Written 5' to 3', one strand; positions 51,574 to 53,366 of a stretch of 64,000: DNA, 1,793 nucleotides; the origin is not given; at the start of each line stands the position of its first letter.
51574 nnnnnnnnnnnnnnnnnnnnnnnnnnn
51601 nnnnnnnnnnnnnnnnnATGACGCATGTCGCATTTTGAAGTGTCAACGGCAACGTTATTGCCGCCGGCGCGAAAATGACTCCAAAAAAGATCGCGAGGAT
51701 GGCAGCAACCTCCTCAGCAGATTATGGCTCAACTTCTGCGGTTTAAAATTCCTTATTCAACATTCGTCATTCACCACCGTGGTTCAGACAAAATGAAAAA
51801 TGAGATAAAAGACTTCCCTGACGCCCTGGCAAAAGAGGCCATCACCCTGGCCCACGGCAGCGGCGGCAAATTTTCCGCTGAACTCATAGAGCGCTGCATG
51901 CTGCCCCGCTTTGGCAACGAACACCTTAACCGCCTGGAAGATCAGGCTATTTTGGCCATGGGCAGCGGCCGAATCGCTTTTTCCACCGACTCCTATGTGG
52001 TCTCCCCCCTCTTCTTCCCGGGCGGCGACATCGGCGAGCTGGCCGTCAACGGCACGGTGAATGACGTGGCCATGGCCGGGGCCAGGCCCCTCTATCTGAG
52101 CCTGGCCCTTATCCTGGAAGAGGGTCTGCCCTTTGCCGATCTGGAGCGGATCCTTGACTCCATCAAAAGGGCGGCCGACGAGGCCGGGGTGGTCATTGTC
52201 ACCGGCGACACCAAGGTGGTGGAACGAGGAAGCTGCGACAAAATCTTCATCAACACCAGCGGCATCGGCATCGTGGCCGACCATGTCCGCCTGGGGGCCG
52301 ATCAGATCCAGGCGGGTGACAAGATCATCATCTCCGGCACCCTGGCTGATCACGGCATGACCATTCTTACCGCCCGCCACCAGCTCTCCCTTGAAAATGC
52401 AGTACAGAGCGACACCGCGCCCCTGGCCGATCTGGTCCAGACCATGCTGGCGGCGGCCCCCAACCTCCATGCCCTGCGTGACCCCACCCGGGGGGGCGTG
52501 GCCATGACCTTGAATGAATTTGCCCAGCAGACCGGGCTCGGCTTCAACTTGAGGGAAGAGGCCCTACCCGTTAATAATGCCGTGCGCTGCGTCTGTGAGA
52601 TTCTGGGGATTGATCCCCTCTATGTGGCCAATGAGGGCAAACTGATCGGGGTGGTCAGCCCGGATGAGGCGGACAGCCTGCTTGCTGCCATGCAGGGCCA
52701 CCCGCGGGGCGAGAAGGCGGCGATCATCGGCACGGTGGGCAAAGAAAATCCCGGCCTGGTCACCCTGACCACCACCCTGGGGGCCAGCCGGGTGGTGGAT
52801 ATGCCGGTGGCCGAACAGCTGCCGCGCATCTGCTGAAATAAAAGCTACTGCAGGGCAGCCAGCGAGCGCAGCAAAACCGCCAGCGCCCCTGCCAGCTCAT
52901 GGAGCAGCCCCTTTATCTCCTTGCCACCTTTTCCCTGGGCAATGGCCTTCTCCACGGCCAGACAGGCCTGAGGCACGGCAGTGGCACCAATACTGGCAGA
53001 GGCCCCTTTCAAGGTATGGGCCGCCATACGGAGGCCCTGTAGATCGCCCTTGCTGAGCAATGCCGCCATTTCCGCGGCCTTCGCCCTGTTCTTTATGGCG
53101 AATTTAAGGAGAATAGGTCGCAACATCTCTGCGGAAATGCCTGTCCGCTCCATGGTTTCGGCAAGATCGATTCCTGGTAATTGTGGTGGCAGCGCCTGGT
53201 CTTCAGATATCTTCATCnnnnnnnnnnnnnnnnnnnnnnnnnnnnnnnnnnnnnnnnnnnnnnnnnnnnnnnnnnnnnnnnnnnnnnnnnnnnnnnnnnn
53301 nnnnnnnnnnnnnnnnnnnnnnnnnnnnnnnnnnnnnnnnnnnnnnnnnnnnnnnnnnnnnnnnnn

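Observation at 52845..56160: MrfA-like helicase fused to its exonuclease partner and translationally coupled to an orphan Hpt phosphotransfer protein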

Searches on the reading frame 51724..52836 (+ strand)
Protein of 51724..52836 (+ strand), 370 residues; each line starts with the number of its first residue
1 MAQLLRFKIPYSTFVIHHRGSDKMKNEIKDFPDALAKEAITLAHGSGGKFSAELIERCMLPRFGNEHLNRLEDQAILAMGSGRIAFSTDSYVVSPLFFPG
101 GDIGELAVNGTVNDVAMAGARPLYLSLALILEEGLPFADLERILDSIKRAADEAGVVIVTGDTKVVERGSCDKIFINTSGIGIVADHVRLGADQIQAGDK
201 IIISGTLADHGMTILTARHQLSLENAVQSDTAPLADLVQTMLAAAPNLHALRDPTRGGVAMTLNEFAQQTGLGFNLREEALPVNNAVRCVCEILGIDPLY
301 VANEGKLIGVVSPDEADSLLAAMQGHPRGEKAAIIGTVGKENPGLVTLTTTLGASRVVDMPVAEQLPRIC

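Call 76: search_protein_families(library=pfam, proteins=[window:51724-52836:+], max_evalue=0.00001)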
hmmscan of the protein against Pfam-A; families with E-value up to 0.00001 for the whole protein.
window:51724-52836:+ (370 aa): 2 families
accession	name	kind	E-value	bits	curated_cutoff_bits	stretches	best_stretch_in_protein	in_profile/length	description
PF02769.27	AIRS_C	-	7.7e-24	85.1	23.1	1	196-342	1-149/156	AIR synthase related protein, C-terminal domain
PF00586.29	AIRS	-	7.8e-24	84.7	24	1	72-184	2-112/112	AIR synthase related protein, N-terminal domain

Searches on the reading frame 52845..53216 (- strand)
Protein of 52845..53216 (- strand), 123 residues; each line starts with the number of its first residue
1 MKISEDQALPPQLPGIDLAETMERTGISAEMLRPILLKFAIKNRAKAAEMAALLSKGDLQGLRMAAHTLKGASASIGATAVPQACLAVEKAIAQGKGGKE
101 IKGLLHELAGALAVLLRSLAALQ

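Call 4: search_protein_families(library=pfam, proteins=[window:52845-53216:-], max_evalue=0.01)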
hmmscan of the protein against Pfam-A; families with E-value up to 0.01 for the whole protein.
window:52845-53216:- (123 aa): 1 family
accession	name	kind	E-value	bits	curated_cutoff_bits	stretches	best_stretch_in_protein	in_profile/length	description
PF01627.28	Hpt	-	1.5e-10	41.6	24.6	1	39-108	6-74/84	Hpt domain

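Call 11: find_homologous_proteins(query=window:52845-53216:-, max_evalue=0.001)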
Query window:52845-53216:- (123 aa): 3 proteins with E <= 0.001 among 139 candidates.
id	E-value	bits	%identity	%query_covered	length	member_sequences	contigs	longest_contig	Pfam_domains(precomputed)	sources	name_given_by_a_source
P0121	3.0e-59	216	89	100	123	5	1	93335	PF01627.29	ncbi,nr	ncbi:MAG: Hpt domain-containing protein [Desulfurivibrionaceae bacterium]|nr:Hpt domain-containing p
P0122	7.4e-31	125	59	89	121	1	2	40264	PF01627.29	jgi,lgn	jgi:HPt (histidine-containing phosphotransfer) domain-containing protein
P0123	8.3e-5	41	56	44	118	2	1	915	PF01627.29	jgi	jgi:HPt (histidine-containing phosphotransfer) domain-containing protein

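Call 15: find_encoding_contigs(protein=P0121, flank=8000, max_places=4)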
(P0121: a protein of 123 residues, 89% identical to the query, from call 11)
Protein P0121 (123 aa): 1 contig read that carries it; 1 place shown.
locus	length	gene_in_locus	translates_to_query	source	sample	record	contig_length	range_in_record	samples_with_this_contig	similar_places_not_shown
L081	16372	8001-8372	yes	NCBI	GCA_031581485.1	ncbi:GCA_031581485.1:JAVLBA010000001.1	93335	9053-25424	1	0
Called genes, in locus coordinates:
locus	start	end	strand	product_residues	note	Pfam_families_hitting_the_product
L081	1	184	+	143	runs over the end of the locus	PF02579:Nitro_FeMo-Co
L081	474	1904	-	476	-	PF00171:Aldedh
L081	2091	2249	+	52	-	-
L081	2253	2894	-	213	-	PF03692:CxxCxxCC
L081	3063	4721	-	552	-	PF02776:TPP_enzyme_N, PF00205:TPP_enzyme_M, PF02775:TPP_enzyme_C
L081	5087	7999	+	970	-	PF04851:ResIII (weak), PF00270:DEAD, PF00271:Helicase_C, PF22982:WHD_HRQ1, PF09369:MZB, PF13482:RNase_H_2 (weak)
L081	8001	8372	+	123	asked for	PF01627:Hpt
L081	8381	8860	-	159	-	PF02769:AIRS_C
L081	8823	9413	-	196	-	PF00586:AIRS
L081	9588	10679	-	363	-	PF01924:HypD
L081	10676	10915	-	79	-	PF01455:HupF_HypC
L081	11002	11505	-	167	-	PF01750:HycI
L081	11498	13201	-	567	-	PF27537:HoxH (weak), PF00374:NiFeSe_Hases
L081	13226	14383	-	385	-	PF03916:NrfD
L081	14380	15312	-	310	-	PF13187:Fer4_9 (faint), PF13237:Fer4_10 (faint), PF13247:Fer4_11, PF12838:Fer4_7 (weak), PF00037:Fer4 (weak), PF12797:Fer4_2 (weak), PF12837:Fer4_6 (weak)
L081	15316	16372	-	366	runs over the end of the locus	PF01058:Oxidored_q6, PF14720:NiFe_hyd_SSU_C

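Call 16: find_encoding_contigs(protein=P0122, flank=8000, max_places=4)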
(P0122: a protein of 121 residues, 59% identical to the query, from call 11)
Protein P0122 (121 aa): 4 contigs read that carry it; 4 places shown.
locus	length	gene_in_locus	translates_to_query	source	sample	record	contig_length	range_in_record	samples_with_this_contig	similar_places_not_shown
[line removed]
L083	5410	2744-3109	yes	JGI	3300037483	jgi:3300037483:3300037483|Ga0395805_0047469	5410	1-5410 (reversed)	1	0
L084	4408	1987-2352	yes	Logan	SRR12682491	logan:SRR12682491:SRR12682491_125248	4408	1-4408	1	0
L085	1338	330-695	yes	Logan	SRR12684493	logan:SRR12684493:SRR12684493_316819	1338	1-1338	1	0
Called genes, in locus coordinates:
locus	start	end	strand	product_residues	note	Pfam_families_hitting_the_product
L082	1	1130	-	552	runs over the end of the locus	PF02776:TPP_enzyme_N, PF00205:TPP_enzyme_M, PF02775:TPP_enzyme_C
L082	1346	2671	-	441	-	PF05762:VWA_CoxE (weak), PF00092:VWA, PF13768:VWA_3, PF13519:VWA_2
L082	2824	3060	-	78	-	-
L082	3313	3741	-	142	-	-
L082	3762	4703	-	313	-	PF01381:HTH_3, PF12844:HTH_19 (weak), PF13443:HTH_26 (weak), PF13560:HTH_31 (weak)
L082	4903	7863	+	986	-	PF00270:DEAD, PF00271:Helicase_C, PF22982:WHD_HRQ1 (weak), PF09369:MZB, PF13482:RNase_H_2 (weak)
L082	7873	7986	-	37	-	-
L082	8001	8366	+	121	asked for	PF01627:Hpt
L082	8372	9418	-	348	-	PF00586:AIRS, PF02769:AIRS_C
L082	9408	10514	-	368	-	PF01924:HypD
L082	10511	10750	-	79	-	PF01455:HupF_HypC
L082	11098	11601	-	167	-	PF01750:HycI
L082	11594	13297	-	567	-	PF27537:HoxH (weak), PF00374:NiFeSe_Hases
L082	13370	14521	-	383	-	PF03916:NrfD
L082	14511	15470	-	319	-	PF13187:Fer4_9 (faint), PF12797:Fer4_2 (faint), PF13237:Fer4_10 (faint), PF13247:Fer4_11, PF12838:Fer4_7, PF12837:Fer4_6 (weak)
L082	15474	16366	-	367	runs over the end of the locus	PF01058:Oxidored_q6, PF14720:NiFe_hyd_SSU_C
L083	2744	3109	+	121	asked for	PF01627:Hpt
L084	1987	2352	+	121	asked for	PF01627:Hpt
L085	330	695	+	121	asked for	PF01627:Hpt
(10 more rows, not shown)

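Call 17: search_protein_families(library=ncbifam, proteins=[window:52845-53216:-], max_evalue=0.01)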
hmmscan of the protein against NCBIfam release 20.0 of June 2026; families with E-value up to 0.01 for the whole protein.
window:52845-53216:- (123 aa): 4 families
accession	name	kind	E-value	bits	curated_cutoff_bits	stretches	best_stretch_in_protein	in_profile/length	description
TIGR02956.1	TMAO_torS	equivalog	4.8e-05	21.6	676.5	1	30-96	878-944/967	TMAO reductase system sensor histidine kinase/response regulator TorS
NF045901.1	HisKinLetSLeg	equivalog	0.00013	20.1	1650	1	27-112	808-893/906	two-component system sensor histidine kinase LetS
NF008543.0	PRK11466.1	equivalog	0.0034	15.3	982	1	17-91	812-884/914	TMAO reductase system sensor histidine kinase/response regulator TorS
NF008318.0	PRK11107.1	equivalog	0.0047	15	890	1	21-112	819-906/920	two-component sensor histidine kinase BarA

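Call 18: search_protein_families(library=padloc, proteins=[window:52845-53216:-], max_evalue=0.01)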
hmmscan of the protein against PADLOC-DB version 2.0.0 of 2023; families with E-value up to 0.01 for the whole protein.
window:52845-53216:- (123 aa): 0 families

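Call 65: predict_structure(alignment_id=A4)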
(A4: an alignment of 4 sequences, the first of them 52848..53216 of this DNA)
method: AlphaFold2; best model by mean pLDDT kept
length: 123 residues; sequences in the alignment: 4
mean_pLDDT: 91.7   pTM: 0.84
mean pLDDT of the five models: 91.7, 91.4, 90.6, 89.7, 89.8
residues with pLDDT >= 90: 99; 70-90: 17; 50-70: 6; < 50: 1
segments of 3 or more residues with pLDDT < 50: none
pLDDT, mean of each block of 10 residues (from residue 1): 62 87 90 93 95 97 98 95 98 96 97 93 83
secondary structure, 60 per line:
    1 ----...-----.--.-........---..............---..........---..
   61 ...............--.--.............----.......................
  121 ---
elements in order: H18-25 H29-42 H46-55 H59-75 H81-93 H98-120

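Call 67: fold_search(model_id=the predicted structure, library=pdb)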
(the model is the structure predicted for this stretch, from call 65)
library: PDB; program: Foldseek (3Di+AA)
matches with E <= 10: 232; with E <= 0.001: 0
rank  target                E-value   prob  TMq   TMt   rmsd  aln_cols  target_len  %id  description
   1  7c1i_A                2.0e-03  1.00  0.73  0.78   2.7       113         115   23  Crystal structure of histidine-containing phosphotransfer protein B (HptB) from Pseudomonas aeruginosa PAO1 (released 2020-11-04)
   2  3myf_B                2.5e-03  1.00  0.72  0.77   2.6       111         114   16  The Crystal Structure of the HPT domain from the Hpt Sensor Hybrid Histidine Kinase from Shewanella to 1.80A (released 2010-05-26)
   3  8rqj_A                2.9e-03  1.00  0.61  0.58   4.8       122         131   24  Histidine-containing phosphotransfer protein from Chaetomium termophilum mutant R158A (released 2024-07-03)
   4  3iqt                  3.5e-03  1.00  0.74  0.74   6.4       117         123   15  Structure of the HPT domain of Sensor protein barA from Escherichia coli CFT073. (released 2009-09-22)
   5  1yvi_B                3.5e-03  1.00  0.57  0.52   5.2       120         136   18  X-RAY STRUCTURE OF PUTATIVE HISTIDINE-CONTAINING PHOSPHOTRANSFER PROTEIN FROM RICE, AK104879 (released 2005-02-22)
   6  3myf_D                3.9e-03  1.00  0.76  0.80   2.3       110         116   14  The Crystal Structure of the HPT domain from the Hpt Sensor Hybrid Histidine Kinase from Shewanella to 1.80A (released 2010-05-26)
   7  1yvi_A                3.9e-03  1.00  0.54  0.48   5.6       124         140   19  X-RAY STRUCTURE OF PUTATIVE HISTIDINE-CONTAINING PHOSPHOTRANSFER PROTEIN FROM RICE, AK104879 (released 2005-02-22)
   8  8pbw_C                4.4e-03  1.00  0.59  0.55   4.8       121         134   23  Histidine-containing phosphotransfer protein from Chaetomium thermophilum (released 2024-07-03)
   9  8rqj_B                4.6e-03  1.00  0.57  0.55   4.8       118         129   24  Histidine-containing phosphotransfer protein from Chaetomium termophilum mutant R158A (released 2024-07-03)
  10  8pbw_B                6.3e-03  1.00  0.60  0.57   4.8       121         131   23  Histidine-containing phosphotransfer protein from Chaetomium thermophilum (released 2024-07-03)
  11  3myf_A                6.6e-03  1.00  0.76  0.79   2.4       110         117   14  The Crystal Structure of the HPT domain from the Hpt Sensor Hybrid Histidine Kinase from Shewanella to 1.80A (released 2010-05-26)
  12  8pbw_A                7.0e-03  1.00  0.59  0.56   4.9       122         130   23  Histidine-containing phosphotransfer protein from Chaetomium thermophilum (released 2024-07-03)
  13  1wn0_C                8.6e-03  1.00  0.71  0.64   3.1       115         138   23  Crystal Structure of Histidine-containing Phosphotransfer Protein, ZmHP2, from maize (released 2005-01-25)
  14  8rqg                  1.0e-02  1.00  0.61  0.58   4.3       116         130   22  Histidine-containing phosphotransfer protein from Chaetomium termophilum mutant H105E (released 2024-07-03)
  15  9h6e_A                1.5e-02  1.00  0.74  0.60   2.8       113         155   18  Complex of Histidine-containing phosphotransfer 1 (AHP1) and Response regulator 1 (ARR1) from A. thaliana (released 2025-03-26)
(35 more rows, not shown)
